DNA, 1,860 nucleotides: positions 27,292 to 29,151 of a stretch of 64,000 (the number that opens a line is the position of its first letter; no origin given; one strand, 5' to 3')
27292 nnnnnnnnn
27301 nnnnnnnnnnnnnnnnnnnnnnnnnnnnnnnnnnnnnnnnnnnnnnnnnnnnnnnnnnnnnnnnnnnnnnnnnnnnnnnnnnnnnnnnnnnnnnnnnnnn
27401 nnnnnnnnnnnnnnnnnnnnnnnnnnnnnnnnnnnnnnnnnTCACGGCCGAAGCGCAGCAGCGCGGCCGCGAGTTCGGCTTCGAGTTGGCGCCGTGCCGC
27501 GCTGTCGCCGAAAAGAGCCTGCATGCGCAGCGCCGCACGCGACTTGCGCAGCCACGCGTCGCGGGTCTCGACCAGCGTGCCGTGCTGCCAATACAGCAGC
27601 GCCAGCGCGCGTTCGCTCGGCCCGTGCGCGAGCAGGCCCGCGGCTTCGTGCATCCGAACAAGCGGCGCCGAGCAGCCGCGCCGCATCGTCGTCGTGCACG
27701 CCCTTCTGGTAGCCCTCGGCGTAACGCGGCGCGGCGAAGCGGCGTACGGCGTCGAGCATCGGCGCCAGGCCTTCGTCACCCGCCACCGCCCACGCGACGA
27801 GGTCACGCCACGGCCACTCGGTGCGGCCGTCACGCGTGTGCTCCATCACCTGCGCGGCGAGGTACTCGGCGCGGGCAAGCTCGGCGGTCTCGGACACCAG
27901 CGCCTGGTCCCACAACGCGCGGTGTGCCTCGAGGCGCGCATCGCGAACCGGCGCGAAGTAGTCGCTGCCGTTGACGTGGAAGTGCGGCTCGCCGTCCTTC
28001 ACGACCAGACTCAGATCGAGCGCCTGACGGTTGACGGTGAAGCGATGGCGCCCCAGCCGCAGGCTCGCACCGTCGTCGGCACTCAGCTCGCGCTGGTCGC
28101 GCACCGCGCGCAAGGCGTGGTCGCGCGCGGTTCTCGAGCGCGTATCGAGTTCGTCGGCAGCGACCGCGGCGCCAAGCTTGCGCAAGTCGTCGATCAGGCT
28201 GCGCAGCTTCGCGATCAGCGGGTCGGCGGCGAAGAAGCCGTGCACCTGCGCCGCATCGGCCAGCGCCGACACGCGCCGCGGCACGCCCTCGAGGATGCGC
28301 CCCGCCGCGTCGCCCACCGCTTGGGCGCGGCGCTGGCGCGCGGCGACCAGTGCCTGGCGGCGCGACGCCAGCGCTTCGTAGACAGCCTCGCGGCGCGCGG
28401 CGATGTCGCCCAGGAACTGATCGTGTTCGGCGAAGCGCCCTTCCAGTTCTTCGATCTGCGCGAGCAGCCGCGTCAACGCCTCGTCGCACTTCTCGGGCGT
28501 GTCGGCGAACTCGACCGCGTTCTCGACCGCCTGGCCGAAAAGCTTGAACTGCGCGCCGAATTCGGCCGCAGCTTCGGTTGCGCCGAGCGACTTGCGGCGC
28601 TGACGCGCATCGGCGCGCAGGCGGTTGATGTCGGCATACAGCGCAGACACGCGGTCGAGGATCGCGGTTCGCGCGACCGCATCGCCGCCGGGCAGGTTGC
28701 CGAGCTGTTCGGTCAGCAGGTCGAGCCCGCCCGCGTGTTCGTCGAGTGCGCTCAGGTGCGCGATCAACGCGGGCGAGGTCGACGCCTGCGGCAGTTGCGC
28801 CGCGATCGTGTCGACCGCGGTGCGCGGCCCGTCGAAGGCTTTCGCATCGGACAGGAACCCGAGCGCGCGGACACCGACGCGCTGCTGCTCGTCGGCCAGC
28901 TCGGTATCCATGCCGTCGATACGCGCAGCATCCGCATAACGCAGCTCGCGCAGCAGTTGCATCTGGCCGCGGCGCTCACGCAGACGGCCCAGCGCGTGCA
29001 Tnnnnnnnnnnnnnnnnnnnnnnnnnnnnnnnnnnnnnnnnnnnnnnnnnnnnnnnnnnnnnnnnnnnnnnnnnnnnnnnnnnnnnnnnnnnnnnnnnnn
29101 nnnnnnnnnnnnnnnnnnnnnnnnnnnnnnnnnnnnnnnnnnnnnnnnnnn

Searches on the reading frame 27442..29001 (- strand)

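Call 79: search_protein_families(library=pfam, proteins=[window:27442-29001:-], max_evalue=0.0001)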
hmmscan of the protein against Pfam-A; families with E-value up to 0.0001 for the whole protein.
window:27442-29001:- (519 aa): 1 family
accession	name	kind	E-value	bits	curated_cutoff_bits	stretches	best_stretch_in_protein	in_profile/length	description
PF25472.1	DUF7902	-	5.3e-23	81.5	26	1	54-138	1-85/85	Domain of unknown function (DUF7902)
